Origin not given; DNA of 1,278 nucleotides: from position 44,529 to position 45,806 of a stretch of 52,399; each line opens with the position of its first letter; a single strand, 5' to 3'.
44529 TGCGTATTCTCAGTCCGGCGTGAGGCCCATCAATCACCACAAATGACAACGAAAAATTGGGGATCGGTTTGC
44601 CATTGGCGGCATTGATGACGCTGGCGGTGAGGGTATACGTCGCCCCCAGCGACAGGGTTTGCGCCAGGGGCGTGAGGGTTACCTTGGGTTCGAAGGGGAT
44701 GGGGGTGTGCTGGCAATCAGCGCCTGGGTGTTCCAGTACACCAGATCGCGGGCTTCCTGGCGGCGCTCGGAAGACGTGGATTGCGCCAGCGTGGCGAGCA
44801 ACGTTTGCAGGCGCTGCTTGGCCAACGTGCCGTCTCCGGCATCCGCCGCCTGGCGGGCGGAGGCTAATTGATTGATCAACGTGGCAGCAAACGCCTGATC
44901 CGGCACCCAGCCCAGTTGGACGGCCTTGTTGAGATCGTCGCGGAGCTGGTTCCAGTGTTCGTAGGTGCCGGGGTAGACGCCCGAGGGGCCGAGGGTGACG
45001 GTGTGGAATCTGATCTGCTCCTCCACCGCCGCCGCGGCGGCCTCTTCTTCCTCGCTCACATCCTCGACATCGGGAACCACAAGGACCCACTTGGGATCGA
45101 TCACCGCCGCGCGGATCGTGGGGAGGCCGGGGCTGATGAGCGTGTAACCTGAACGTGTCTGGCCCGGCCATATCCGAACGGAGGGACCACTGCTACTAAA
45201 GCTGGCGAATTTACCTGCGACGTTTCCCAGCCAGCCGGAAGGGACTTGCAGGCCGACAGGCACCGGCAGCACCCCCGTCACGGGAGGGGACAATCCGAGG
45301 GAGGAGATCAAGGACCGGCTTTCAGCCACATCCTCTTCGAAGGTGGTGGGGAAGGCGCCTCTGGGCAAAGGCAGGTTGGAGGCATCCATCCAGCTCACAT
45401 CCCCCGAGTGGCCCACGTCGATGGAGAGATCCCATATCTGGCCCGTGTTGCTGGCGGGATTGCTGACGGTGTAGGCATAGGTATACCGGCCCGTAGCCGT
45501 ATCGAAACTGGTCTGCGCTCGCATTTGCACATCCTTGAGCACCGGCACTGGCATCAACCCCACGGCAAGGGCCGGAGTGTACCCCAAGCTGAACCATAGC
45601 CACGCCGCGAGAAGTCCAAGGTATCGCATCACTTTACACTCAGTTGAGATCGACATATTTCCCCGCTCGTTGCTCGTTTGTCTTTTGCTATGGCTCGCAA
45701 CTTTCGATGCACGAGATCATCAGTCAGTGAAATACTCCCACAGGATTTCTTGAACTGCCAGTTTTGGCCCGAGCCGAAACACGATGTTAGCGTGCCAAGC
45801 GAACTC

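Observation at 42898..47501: Uncharacterised four-gene secreted-protein operon between the pyc genes and the yceD-fab cluster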

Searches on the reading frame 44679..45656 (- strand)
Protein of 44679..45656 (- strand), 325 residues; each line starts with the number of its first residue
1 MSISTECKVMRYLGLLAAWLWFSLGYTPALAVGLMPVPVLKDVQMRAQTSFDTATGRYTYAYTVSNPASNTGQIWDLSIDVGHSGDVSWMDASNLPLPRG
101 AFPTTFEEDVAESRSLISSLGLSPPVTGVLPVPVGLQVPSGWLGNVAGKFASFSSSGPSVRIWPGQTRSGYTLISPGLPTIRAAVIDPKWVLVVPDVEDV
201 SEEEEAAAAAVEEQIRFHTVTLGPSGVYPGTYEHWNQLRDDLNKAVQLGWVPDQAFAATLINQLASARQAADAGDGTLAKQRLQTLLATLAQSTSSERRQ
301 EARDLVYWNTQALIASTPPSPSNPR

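Call 3: search_protein_families(library=pfam, proteins=[window:44679-45656:-], max_evalue=0.1)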
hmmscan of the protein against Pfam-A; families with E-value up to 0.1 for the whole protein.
window:44679-45656:- (325 aa): 2 families
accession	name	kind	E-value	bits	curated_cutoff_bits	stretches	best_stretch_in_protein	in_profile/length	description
PF22888.1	FIMAH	-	0.00038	21.4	24.8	1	237-315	3-81/81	FIMAH domain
PF17853.6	GGDEF_2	-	0.018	15.7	24.5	0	183-231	54-100/116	GGDEF-like domain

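Call 4: search_protein_families(library=ncbifam, proteins=[window:44679-45656:-], max_evalue=0.1)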
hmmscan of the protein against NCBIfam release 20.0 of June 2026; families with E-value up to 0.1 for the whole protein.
window:44679-45656:- (325 aa): 0 families

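Call 48: predict_structure(alignment_id=A5)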
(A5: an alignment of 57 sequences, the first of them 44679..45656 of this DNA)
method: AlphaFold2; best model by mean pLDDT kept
length: 325 residues; sequences in the alignment: 57
mean_pLDDT: 92.4   pTM: 0.85
mean pLDDT of the five models: 92.4, 91.6, 91.3, 91.0, 91.0
residues with pLDDT >= 90: 268; 70-90: 32; 50-70: 19; < 50: 6
segments of 3 or more residues with pLDDT < 50: 27-29
pLDDT, mean of each block of 10 residues (from residue 1): 63 84 58 82 98 98 98 98 95 94 93 90 79 97 95 96 98 98 98 93 94 97 98 98 98 98 98 97 99 98 99 96 58
secondary structure, 60 per line:
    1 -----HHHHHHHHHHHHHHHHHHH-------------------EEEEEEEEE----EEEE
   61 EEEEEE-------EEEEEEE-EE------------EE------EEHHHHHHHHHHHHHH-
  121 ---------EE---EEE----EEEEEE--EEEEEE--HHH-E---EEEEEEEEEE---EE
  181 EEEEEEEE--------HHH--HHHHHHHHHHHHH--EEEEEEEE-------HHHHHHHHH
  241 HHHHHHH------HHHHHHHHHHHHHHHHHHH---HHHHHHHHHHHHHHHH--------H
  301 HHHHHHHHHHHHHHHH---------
elements in order: H6-24 E44-52 E57-66 E74-80 H106-119 E135-137 E142-147 E150-155 E166-175 E179-188 H202-214 E217-224 H232-247 H254-272 H276-291 H300-316
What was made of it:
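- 44679..45656 (-): g3 N-terminal part (325 aa): signal peptide, a beta-sandwich N-domain and a helical FIMAH-like bundle. It ends at a premature stop. AF2 mean pLDDT 92.4 (call 48).
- Checked: The AF2 model shows a helical bundle there (call 48).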

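Call 54: fold_search(model_id=the predicted structure, library=pdb)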
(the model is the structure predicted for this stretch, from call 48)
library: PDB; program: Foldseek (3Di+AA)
matches with E <= 10: 1326; with E <= 0.001: 0
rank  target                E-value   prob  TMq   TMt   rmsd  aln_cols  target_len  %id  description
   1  7nsn_B                2.4e-03  0.99  0.25  0.07  17.2       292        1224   10  Multi-domain GH92 alpha-1,2-mannosidase from Neobacillus novalis: mannoimidazole complex (released 2022-09-21)
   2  3hs0_C                6.2e-03  0.92  0.22  0.20  12.3       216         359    6  Cobra Venom Factor (CVF) in complex with human factor B (released 2009-07-07)
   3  7nsn_A                6.9e-03  0.98  0.25  0.06  17.3       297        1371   11  Multi-domain GH92 alpha-1,2-mannosidase from Neobacillus novalis: mannoimidazole complex (released 2022-09-21)
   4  4mdr_A                7.7e-03  0.96  0.22  0.27  11.5       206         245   14  Crystal structure of adaptor protein complex 4 (AP-4) mu4 subunit C-terminal domain D190A mutant, in complex with a so (released 2014-03-12)
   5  9leg_B                1.1e-02  0.91  0.20  0.17  16.8       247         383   12  AMO complex (released 2026-02-04)
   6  3l81_A                1.1e-02  0.98  0.21  0.26   7.4       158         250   14  Crystal structure of adaptor protein complex 4 (AP-4) mu4 subunit C-terminal domain, in complex with a sorting peptide (released 2010-06-02)
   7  7wrk                  1.4e-02  0.93  0.25  0.44  12.2       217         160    9  Structure of hypothetical protein TTHA1873 from Thermus thermophilus (released 2022-03-09)
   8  3hs0_H                1.8e-02  0.77  0.22  0.20  13.8       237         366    7  Cobra Venom Factor (CVF) in complex with human factor B (released 2009-07-07)
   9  8ose                  1.9e-02  0.98  0.20  0.12   4.8       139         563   14  C. perfringens chitinase CP4_3455 in complex with inhibitor bisdionin C (released 2023-07-12)
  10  3qc6                  2.3e-02  0.69  0.21  0.19   9.4       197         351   10  GspB (released 2011-08-10)
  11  2woy                  2.7e-02  0.77  0.24  0.24  11.8       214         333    6  Crystal structure of the C-terminal domain of Streptococcus gordonii surface protein SspB (released 2010-02-16)
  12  8oye_A                3.1e-02  0.96  0.20  0.12   4.8       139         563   14  Clostridium perfringens chitinase CP4_3455 E196Q with chitin (released 2023-07-12)
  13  7noz_B                3.6e-02  0.92  0.24  0.10   7.7       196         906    7  Structure of the nanobody stablized properdin bound alternative pathway proconvertase C3b:FB:FP (released 2022-07-27)
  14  6al2_A                4.3e-02  0.09  0.13  0.10  21.2       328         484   12  Crystal structure of E. coli YidC at 2.8 A resolution (released 2018-11-07)
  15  2wza                  4.7e-02  0.75  0.25  0.24  11.6       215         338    7  Two intramolecular isopeptide bonds are identified in the crystal structure of the Streptococcus gordonii SspB C-termina (released 2010-02-16)
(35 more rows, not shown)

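Call 80: search_protein_families(library=phrogs, proteins=[window:44679-45656:-], max_evalue=0.01)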
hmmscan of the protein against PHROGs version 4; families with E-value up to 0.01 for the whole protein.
window:44679-45656:- (325 aa): 0 families

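Call 81: search_protein_families(library=padloc, proteins=[window:44679-45656:-], max_evalue=0.01)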
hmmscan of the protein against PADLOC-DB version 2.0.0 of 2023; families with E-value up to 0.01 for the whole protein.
window:44679-45656:- (325 aa): 0 families
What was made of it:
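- There are no PADLOC or PHROG matches (calls 80, 81).
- Tried and rejected: Phage endolysin or defence-system origin: no PHROG or PADLOC hit (calls 80, 81).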
